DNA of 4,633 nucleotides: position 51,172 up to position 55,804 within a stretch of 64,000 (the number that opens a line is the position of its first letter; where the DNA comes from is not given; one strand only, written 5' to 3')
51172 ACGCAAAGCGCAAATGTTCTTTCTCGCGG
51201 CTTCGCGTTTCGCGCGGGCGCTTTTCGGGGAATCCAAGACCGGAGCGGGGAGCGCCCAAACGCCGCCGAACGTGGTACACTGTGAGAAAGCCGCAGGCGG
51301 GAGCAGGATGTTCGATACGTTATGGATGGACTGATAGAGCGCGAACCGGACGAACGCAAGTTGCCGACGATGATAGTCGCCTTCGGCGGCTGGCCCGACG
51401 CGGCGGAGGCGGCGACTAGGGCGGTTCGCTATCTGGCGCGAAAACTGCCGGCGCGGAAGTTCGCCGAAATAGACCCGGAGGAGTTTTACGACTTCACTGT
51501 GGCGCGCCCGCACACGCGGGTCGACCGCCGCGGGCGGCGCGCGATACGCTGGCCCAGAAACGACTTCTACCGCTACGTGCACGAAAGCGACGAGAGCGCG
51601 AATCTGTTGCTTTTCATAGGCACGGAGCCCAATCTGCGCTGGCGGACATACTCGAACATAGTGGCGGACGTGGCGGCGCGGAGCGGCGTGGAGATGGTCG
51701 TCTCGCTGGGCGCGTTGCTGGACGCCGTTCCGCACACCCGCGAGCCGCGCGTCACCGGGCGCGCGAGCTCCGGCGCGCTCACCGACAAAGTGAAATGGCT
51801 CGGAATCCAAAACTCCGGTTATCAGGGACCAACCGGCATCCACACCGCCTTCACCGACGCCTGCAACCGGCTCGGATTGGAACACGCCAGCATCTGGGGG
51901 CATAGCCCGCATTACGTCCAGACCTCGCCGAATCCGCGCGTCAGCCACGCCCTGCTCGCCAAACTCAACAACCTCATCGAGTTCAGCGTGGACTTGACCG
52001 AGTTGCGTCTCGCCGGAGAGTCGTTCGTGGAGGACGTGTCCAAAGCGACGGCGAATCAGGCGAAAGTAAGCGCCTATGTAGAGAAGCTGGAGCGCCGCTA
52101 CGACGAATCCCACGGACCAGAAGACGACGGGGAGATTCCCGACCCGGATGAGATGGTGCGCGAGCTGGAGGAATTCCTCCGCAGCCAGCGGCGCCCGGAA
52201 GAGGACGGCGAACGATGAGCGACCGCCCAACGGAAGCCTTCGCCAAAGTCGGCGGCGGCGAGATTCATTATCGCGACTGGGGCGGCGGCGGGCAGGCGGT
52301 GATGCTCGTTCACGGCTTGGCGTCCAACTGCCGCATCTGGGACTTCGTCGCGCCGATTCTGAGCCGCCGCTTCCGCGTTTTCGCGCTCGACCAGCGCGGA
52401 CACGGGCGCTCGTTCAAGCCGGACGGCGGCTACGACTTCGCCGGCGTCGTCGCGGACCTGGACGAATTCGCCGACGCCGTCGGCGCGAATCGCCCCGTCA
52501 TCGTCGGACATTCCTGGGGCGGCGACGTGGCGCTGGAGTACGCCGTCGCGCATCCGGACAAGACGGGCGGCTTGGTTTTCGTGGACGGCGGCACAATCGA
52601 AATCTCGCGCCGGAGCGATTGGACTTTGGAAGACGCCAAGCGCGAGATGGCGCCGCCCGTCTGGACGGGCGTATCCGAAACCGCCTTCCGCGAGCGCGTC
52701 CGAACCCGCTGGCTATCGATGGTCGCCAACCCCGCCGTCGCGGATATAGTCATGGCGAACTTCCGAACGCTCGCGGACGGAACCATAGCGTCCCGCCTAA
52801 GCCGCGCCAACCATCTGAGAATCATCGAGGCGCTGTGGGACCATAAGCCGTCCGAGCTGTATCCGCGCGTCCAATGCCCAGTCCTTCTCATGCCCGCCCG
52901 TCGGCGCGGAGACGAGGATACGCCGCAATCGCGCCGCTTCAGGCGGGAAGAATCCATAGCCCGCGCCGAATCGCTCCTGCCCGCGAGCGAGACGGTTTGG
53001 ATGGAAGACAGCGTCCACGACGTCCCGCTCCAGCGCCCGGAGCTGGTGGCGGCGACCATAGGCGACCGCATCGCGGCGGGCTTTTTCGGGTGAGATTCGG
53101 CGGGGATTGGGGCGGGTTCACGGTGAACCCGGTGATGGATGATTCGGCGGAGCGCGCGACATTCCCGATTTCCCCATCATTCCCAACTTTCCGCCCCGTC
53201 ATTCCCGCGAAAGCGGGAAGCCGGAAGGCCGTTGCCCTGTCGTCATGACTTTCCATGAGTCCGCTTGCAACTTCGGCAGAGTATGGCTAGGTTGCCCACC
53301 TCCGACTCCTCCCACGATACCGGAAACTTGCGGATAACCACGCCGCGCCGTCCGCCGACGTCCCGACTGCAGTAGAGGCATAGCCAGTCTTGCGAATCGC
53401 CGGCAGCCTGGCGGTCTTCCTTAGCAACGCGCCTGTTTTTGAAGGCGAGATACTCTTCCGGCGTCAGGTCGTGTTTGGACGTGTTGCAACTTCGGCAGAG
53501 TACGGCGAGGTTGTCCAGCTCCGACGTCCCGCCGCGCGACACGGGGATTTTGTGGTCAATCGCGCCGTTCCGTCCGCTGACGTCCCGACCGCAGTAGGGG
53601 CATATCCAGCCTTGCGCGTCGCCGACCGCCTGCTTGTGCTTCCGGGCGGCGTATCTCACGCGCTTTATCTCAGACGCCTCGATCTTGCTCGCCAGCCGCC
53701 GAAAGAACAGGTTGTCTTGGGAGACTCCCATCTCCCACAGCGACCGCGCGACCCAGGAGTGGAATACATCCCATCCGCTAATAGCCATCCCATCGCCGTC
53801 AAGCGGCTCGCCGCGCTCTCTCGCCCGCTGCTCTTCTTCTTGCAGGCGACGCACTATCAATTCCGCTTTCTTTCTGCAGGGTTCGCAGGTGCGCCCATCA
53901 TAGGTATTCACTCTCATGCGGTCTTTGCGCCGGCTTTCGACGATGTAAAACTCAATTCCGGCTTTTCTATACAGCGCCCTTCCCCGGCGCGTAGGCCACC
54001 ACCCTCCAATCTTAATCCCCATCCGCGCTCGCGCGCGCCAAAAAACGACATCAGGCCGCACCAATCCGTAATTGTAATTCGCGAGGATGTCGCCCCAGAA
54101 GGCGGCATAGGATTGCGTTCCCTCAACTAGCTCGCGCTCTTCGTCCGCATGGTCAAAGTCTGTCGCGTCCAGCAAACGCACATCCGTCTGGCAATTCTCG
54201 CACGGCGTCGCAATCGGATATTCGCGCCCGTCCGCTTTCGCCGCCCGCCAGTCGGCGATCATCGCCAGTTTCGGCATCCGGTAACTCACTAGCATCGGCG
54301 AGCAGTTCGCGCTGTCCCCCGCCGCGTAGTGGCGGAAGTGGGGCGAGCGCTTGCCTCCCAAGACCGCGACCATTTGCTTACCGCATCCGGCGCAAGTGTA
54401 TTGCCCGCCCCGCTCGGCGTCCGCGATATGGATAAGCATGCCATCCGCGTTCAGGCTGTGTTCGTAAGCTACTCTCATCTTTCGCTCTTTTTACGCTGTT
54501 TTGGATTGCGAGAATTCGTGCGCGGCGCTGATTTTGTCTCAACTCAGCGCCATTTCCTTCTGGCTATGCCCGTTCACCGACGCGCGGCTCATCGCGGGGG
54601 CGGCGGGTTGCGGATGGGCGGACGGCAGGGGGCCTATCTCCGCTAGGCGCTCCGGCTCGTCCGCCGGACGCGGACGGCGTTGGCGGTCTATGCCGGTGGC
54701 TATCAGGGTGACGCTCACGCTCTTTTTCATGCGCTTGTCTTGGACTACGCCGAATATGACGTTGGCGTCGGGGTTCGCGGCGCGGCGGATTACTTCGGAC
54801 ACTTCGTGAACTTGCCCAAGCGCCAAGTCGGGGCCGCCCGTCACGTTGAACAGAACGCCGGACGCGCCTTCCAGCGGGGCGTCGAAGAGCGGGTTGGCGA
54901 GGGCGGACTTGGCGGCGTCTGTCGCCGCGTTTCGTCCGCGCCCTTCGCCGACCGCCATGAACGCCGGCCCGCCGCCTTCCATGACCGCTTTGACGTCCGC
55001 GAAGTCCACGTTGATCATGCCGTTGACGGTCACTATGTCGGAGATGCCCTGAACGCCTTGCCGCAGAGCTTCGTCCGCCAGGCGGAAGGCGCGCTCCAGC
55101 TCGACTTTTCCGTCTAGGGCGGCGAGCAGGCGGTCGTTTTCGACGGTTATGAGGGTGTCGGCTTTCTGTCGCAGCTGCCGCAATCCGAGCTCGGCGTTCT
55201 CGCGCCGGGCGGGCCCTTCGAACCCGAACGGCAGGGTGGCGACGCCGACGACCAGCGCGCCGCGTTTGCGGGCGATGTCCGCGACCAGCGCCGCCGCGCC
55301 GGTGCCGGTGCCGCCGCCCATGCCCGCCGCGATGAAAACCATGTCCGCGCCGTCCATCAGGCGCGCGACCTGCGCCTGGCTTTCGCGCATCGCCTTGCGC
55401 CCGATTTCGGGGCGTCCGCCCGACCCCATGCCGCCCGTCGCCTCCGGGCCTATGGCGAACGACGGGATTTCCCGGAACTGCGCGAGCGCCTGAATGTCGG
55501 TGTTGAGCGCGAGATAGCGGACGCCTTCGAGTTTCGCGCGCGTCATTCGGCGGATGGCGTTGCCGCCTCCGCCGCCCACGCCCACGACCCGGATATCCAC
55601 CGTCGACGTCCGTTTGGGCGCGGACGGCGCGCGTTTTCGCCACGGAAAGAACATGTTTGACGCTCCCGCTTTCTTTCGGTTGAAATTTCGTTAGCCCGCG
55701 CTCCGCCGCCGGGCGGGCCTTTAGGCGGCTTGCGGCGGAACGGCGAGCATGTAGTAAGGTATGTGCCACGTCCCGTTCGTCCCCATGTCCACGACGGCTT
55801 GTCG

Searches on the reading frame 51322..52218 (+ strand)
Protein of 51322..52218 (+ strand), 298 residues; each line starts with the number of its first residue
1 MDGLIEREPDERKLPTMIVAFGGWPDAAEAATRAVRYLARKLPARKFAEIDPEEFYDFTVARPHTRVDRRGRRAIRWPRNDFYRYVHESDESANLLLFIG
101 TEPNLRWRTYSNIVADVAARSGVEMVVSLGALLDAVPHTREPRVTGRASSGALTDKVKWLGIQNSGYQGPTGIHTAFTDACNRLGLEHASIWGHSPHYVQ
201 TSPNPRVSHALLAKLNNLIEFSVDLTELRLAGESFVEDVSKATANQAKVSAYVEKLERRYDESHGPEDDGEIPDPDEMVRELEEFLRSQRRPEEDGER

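Call 87: search_protein_families(library=pfam, proteins=[window:51322-52218:+], max_evalue=0.00001)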
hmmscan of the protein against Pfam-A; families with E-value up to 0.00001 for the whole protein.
window:51322-52218:+ (298 aa): 1 family
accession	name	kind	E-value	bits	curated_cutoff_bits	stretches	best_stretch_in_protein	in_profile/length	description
PF09754.15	PAC2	-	1.2e-51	176.1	25.8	1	20-241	1-213/215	PAC2 family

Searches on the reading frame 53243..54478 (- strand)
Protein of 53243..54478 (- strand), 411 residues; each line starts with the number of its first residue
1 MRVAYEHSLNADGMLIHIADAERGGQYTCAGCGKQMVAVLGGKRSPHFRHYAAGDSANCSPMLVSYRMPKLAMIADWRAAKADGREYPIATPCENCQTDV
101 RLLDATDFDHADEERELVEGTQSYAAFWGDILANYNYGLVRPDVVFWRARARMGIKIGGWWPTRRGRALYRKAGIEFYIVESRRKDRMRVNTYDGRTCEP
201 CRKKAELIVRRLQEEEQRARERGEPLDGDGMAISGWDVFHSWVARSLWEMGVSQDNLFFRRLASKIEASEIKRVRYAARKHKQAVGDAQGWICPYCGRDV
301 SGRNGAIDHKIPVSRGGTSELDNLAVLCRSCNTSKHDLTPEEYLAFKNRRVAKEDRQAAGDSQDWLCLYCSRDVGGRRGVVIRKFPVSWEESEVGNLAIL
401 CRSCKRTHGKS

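Call 87: search_protein_families(library=pfam, proteins=[window:53243-54478:-], max_evalue=0.00001)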
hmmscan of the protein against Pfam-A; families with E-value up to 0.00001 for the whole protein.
window:53243-54478:- (411 aa): 3 families
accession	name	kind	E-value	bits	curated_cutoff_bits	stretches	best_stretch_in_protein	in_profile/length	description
PF01844.29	HNH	-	8.1e-15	55.1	21.4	1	293-337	1-46/47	HNH endonuclease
PF14279.12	HNH_5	-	1.7e-09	37.9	27.5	1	293-339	1-47/56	HNH endonuclease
PF25164.1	CoiA_N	-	4.9e-08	32.8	26.3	0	22-53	13-44/50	Competence protein CoiA, N-terminal domain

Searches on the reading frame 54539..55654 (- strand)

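Call 87: search_protein_families(library=pfam, proteins=[window:54539-55654:-], max_evalue=0.00001)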
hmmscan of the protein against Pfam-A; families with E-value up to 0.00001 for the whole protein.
window:54539-55654:- (371 aa): 2 families
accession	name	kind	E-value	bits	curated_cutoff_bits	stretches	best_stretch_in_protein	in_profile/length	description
PF00091.31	Tubulin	-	1.3e-44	153.2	33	1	21-179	2-188/190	Tubulin/FtsZ family, GTPase domain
PF12327.13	FtsZ_C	-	4.4e-27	94.7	27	1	229-323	1-95/95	FtsZ family, C-terminal domain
